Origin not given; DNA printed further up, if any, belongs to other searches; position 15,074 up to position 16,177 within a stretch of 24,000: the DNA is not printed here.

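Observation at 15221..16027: Full-length heliorhodopsin gene (inverted-topology retinal protein with unresolved physiological role)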

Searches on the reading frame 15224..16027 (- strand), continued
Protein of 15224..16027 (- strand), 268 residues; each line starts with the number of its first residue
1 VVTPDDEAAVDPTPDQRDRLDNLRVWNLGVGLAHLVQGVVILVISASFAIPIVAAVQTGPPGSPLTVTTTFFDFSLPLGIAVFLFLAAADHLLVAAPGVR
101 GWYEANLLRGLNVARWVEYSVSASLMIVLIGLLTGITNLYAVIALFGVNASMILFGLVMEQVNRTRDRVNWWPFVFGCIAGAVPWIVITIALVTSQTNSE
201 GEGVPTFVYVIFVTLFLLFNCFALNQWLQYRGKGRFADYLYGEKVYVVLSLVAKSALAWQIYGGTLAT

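Call 19: find_encoding_contigs(protein=P0001, flank=3000, max_places=2)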
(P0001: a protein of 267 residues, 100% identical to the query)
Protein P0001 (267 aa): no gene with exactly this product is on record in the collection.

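Call 20: find_encoding_contigs(protein=P0005, flank=5000, max_places=5)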
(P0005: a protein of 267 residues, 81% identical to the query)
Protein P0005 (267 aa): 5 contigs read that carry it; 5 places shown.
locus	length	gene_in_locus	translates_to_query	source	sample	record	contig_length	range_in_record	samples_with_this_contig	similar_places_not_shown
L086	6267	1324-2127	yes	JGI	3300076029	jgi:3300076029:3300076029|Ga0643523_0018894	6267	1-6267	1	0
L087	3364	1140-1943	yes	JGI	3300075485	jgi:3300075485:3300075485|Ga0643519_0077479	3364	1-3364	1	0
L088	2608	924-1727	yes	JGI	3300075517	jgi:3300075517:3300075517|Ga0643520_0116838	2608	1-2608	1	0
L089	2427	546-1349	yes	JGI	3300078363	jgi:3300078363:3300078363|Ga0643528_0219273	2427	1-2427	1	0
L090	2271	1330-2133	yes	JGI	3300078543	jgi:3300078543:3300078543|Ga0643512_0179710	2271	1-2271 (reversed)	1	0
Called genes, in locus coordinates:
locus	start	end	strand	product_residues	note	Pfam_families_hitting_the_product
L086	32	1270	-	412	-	PF00067:p450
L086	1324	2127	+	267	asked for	PF18761:Heliorhodopsin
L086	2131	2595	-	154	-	PF13473:Cupredoxin_1 (weak), PF00127:Copper-bind (weak)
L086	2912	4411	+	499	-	-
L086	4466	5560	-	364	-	-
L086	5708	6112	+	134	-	PF10708:DUF2510, PF13828:DUF4190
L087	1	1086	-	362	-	?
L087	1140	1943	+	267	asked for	PF18761:Heliorhodopsin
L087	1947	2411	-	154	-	PF13473:Cupredoxin_1 (weak), PF00127:Copper-bind (weak)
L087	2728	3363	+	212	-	?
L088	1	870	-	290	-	?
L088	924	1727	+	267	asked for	PF18761:Heliorhodopsin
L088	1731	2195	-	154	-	PF13473:Cupredoxin_1 (weak), PF00127:Copper-bind (weak)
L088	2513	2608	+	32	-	?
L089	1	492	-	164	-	?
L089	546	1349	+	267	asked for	PF18761:Heliorhodopsin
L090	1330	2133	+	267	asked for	PF18761:Heliorhodopsin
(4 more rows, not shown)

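Call 21: find_encoding_contigs(protein=P0009, flank=5000, max_places=2)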
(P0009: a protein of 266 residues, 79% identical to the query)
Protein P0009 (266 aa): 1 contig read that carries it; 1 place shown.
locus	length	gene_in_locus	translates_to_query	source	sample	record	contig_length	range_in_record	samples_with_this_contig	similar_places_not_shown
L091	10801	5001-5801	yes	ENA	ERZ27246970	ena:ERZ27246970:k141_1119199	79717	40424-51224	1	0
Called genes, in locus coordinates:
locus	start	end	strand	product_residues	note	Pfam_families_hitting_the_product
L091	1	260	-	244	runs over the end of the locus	PF00106:adh_short, PF08659:KR, PF13561:adh_short_C2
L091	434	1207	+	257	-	PF00106:adh_short, PF08659:KR, PF13561:adh_short_C2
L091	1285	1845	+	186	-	PF13577:SnoaL_4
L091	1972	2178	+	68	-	PF04324:Fer2_BFD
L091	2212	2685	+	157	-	PF00210:Ferritin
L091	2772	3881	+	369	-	PF01636:APH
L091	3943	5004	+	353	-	PF00296:Bac_luciferase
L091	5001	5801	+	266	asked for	PF18761:Heliorhodopsin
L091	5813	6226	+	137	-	PF13828:DUF4190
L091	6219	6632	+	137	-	PF04237:YjbR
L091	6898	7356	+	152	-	PF00582:Usp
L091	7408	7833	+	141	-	PF01243:PNPOx_N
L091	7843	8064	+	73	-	-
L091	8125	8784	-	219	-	PF01323:DSBA (faint), PF22234:Rv2466c-like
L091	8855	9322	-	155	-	-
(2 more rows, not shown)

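Call 22: find_encoding_contigs(protein=P0006, flank=5000, max_places=2)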
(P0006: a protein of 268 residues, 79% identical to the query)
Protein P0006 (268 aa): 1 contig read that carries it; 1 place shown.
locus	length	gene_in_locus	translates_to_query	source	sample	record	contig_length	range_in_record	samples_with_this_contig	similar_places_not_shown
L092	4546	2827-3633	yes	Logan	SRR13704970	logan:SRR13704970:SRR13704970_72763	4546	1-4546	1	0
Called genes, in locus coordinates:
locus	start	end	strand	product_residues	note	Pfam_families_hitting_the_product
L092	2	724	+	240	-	?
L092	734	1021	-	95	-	PF06865:Ppnp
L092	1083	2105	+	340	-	PF02547:Queuosine_synth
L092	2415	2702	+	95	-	-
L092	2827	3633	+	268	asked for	PF18761:Heliorhodopsin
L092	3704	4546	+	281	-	?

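Call 23: search_protein_families(library=pfam, proteins=[L092:3704-4546:+, L092:2415-2702:+, L092:2-724:+], max_evalue=0.01)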
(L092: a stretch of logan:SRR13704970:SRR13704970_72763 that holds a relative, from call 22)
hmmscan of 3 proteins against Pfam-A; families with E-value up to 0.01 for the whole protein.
L092:3704-4546:+ (281 aa): 1 family
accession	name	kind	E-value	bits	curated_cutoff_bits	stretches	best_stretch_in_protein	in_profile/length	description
PF01702.25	TGT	-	4e-100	335.8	26.3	1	22-281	2-259/357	Queuine tRNA-ribosyltransferase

L092:2415-2702:+ (95 aa): 0 families

L092:2-724:+ (240 aa): 4 families
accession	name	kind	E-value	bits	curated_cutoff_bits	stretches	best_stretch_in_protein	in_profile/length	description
PF05496.18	RuvB_N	-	4.6e-35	121.2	27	1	1-72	88-159/159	Holliday junction DNA helicase RuvB P-loop domain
PF17864.7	AAA_lid_4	-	3.6e-30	104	27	1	75-148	1-74/74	RuvB AAA lid domain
PF05491.19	RuvB_C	-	1.6e-21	76.4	24.7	1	150-219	2-71/72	RuvB C-terminal winged helix domain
PF00004.35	AAA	-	9.1e-06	26.6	21.2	1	1-71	61-128/131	ATPase family associated with various cellular activities (AAA)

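Call 39: find_encoding_contigs(protein=P0004, flank=5000, max_places=2)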
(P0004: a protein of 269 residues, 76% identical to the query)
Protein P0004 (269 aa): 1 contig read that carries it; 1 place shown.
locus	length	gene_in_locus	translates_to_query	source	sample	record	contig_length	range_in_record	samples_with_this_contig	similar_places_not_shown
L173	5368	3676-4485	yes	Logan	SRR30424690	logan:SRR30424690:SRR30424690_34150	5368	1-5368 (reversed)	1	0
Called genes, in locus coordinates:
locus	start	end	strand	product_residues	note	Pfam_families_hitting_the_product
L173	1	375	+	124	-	?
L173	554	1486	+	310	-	PF13338:AbiEi_4 (weak), PF18741:MTES_1575 (weak)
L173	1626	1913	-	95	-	PF06865:Ppnp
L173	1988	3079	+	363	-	PF02547:Queuosine_synth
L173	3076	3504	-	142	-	-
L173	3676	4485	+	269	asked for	PF18761:Heliorhodopsin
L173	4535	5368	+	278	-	?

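Call 40: find_encoding_contigs(protein=P0007, flank=5000, max_places=2)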
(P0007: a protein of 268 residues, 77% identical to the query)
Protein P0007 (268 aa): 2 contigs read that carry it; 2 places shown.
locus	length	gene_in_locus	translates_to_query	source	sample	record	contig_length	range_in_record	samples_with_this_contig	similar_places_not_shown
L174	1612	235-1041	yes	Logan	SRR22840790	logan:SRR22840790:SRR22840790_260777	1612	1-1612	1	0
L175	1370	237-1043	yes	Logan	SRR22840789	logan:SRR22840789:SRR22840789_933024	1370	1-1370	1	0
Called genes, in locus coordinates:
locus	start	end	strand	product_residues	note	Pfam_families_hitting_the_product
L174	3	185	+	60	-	?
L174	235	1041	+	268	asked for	PF18761:Heliorhodopsin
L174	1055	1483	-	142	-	-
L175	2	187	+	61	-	?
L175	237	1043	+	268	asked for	PF18761:Heliorhodopsin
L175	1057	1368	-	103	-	?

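Call 41: predict_structure(alignment_id=A1)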
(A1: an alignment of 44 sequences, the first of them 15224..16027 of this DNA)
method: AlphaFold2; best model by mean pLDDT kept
length: 268 residues; sequences in the alignment: 44
mean_pLDDT: 86.6   pTM: 0.84
mean pLDDT of the five models: 86.6, 83.4, 80.6, 74.9, 65.1
residues with pLDDT >= 90: 138; 70-90: 106; 50-70: 16; < 50: 8
segments of 3 or more residues with pLDDT < 50: 1-3, 239-241
pLDDT, mean of each block of 10 residues (from residue 1): 55 89 93 97 90 95 94 95 95 91 85 87 93 93 96 90 84 93 93 85 79 86 80 54 76 90 77
secondary structure, 60 per line:
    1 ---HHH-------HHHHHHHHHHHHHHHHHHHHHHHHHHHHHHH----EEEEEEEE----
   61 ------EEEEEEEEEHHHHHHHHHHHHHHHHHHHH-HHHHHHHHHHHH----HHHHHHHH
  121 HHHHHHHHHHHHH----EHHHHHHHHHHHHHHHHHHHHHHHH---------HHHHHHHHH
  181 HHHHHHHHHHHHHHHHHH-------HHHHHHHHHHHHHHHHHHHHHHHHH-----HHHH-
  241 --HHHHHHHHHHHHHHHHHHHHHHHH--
elements in order: H14-44 E49-56 E67-75 H76-95 H97-108 H113-133 H139-162 H172-198 H206-230 H236-239 H243-266

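Call 45: fold_search(model_id=the predicted structure, library=pdb)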
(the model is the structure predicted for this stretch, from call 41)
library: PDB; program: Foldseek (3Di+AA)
matches with E <= 10: 497; with E <= 0.001: 10
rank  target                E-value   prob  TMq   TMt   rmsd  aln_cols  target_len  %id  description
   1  6su4_X                4.8e-17  1.00  0.82  0.87   3.0       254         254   44  Crystal structure of the 48C12 heliorhodopsin in the blue form at pH 4.3 (released 2019-12-11)
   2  6su3_X                9.7e-17  1.00  0.81  0.84   3.2       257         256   43  Crystal structure of the 48C12 heliorhodopsin in the violet form at pH 8.8 (released 2019-12-11)
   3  6su4_A                1.4e-16  1.00  0.82  0.86   2.8       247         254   44  Crystal structure of the 48C12 heliorhodopsin in the blue form at pH 4.3 (released 2019-12-11)
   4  6su3_A                2.5e-16  1.00  0.81  0.85   3.0       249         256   44  Crystal structure of the 48C12 heliorhodopsin in the violet form at pH 8.8 (released 2019-12-11)
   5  7u55                  8.9e-16  1.00  0.80  0.87   2.8       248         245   44  Crystal structure of Thermoplasmatales archaeon heliorhodopsin at pH 4.5 (released 2022-09-07)
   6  7clj                  1.4e-15  1.00  0.83  0.88   2.7       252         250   42  Crystal structure of Thermoplasmatales archaeon heliorhodopsin E108D mutant (released 2020-09-02)
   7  6is6                  1.8e-15  1.00  0.82  0.88   2.8       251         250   42  Crystal structure of Thermoplasmatales archaeon heliorhodopsin (released 2019-09-25)
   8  6uh3_A                2.0e-15  1.00  0.82  0.89   2.7       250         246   44  Crystal structure of bacterial heliorhodopsin 48C12 (released 2019-12-04)
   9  9ljj_A                3.7e-15  1.00  0.83  0.88   2.8       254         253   44  cryo-EM structure of a nanobody bound heliorhodopsin (released 2025-02-12)
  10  6uh3_B                7.4e-15  1.00  0.82  0.89   2.7       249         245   43  Crystal structure of bacterial heliorhodopsin 48C12 (released 2019-12-04)
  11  7zn0_B                1.8e-03  1.00  0.60  0.72   7.8       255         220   17  Crystal structure of the light-driven inward proton pump xenorhodopsin BcXeR in the M state at pH 8.2 in the presence  (released 2023-05-10)
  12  3ddl_A                2.3e-03  1.00  0.58  0.61   6.8       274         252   14  Crystallographic Structure of Xanthorhodopsin, a Light-Driven Ion Pump with Dual Chromophore (released 2008-10-14)
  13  4hyj_B                2.3e-03  1.00  0.52  0.60   6.1       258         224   16  Crystal structure of Exiguobacterium sibiricum rhodopsin (released 2013-07-17)
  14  7zn0_A                2.7e-03  1.00  0.59  0.70   7.9       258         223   17  Crystal structure of the light-driven inward proton pump xenorhodopsin BcXeR in the M state at pH 8.2 in the presence  (released 2023-05-10)
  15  6eid_A                2.8e-03  1.00  0.55  0.59   5.5       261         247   12  Crystal structure of wild-type Channelrhodopsin 2 (released 2017-12-06)
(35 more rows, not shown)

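Call 46: list_cluster_members(proteins=[P0001, P0002])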
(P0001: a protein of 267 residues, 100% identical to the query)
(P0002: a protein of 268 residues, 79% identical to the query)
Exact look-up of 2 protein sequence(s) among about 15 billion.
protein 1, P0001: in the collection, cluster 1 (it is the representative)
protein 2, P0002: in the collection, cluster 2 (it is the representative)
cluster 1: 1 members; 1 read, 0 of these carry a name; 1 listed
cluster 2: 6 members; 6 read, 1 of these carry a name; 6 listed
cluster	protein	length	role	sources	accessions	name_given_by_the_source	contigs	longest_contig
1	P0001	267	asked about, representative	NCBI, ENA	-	-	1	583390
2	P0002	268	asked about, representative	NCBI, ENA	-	-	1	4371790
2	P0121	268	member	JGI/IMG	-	hypothetical protein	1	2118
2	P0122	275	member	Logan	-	-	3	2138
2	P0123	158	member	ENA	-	-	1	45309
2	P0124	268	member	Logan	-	-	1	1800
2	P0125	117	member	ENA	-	-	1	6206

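Call 51: search_protein_families(library=ncbifam, proteins=[window:15224-16027:-, L173:3079-3504:-, L092:2415-2699:+], max_evalue=0.01)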
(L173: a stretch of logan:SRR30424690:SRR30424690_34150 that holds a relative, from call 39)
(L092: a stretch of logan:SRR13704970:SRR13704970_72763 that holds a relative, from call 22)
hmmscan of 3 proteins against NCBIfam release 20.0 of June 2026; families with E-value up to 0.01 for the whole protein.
window:15224-16027:- (268 aa): 1 family
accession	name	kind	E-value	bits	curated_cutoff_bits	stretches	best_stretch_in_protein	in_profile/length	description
NF038020.1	HeR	equivalog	1.9e-91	306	100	1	23-266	1-244/244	heliorhodopsin HeR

L173:3079-3504:- (142 aa): 0 families

L092:2415-2699:+ (95 aa): 0 families
